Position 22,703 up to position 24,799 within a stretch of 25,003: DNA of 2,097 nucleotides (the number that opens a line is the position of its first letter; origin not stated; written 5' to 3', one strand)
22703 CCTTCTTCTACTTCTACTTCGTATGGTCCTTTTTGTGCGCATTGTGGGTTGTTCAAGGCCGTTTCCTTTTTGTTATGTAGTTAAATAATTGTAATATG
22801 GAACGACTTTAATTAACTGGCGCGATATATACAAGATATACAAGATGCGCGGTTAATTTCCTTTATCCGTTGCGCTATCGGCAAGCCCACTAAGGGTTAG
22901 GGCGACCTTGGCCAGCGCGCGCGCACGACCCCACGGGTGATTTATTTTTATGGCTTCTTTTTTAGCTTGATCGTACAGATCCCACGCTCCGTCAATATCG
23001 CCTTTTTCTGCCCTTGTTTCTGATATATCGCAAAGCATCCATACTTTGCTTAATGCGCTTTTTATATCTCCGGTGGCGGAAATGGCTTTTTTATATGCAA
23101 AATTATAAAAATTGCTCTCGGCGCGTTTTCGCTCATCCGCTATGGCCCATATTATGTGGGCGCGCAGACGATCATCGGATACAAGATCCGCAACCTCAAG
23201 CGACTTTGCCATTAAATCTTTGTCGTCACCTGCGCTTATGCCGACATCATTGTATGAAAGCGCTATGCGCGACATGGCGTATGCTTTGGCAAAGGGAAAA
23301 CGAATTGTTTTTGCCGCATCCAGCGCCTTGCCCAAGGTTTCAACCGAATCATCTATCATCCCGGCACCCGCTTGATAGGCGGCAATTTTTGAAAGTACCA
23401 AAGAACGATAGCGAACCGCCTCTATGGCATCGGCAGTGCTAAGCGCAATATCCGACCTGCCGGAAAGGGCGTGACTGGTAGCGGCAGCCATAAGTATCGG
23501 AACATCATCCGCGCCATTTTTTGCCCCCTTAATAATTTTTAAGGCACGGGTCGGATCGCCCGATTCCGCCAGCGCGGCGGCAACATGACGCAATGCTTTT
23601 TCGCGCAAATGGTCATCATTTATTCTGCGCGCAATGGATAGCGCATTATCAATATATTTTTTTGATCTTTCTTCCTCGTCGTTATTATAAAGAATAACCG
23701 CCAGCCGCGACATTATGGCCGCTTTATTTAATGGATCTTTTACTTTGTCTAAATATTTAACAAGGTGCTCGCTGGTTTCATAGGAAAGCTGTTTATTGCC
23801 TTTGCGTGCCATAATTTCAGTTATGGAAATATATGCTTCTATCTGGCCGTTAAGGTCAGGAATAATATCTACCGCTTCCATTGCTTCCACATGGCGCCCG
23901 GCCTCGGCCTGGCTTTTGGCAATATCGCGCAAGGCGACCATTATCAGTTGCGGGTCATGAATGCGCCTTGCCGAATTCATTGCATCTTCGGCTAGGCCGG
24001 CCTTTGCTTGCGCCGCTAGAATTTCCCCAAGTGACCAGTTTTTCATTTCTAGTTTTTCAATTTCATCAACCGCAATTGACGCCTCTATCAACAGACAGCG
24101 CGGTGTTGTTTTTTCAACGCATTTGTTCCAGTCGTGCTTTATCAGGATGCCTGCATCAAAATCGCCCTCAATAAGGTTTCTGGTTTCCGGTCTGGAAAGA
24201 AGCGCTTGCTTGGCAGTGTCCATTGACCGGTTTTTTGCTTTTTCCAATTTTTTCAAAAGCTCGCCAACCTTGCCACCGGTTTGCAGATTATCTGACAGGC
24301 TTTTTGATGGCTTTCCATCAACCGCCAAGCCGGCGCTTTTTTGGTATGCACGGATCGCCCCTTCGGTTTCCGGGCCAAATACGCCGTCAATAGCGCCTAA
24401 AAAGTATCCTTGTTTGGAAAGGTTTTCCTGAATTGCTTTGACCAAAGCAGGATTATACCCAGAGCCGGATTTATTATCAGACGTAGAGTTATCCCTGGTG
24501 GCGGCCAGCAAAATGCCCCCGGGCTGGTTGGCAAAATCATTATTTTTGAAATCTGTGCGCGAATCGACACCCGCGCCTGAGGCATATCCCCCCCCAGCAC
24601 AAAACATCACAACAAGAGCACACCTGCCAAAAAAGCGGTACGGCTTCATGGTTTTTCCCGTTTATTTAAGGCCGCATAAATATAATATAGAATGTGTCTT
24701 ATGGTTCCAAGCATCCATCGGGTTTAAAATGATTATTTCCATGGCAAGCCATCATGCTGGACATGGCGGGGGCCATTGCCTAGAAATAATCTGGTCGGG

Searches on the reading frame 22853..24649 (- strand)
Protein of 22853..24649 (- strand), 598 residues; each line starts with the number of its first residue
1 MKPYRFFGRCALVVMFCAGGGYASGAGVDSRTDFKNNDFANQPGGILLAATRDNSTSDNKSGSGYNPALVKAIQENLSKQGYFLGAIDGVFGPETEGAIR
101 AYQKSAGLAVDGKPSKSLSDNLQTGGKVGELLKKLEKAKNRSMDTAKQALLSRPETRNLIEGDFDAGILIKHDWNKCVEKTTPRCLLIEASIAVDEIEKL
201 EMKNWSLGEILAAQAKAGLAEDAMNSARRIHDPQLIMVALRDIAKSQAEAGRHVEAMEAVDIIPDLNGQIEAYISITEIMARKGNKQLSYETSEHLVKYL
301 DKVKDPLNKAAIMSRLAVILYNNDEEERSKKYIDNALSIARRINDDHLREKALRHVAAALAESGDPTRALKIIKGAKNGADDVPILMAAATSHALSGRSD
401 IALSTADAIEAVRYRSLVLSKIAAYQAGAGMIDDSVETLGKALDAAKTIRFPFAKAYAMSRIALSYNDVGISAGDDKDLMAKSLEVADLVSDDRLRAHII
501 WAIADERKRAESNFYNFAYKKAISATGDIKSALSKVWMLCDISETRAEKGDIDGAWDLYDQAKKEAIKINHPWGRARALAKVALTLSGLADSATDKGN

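Call 6: search_protein_families(library=pfam, proteins=[window:22853-24649:-])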
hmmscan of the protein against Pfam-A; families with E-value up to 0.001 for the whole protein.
window:22853-24649:- (598 aa): 2 families
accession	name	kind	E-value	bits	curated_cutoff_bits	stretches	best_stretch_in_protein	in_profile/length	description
PF01471.23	PG_binding_1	-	4.5e-15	56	23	1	69-116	4-51/57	Putative peptidoglycan binding domain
PF13424.12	TPR_12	-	8.5e-08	32.7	30.1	1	310-372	3-67/77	Tetratricopeptide repeat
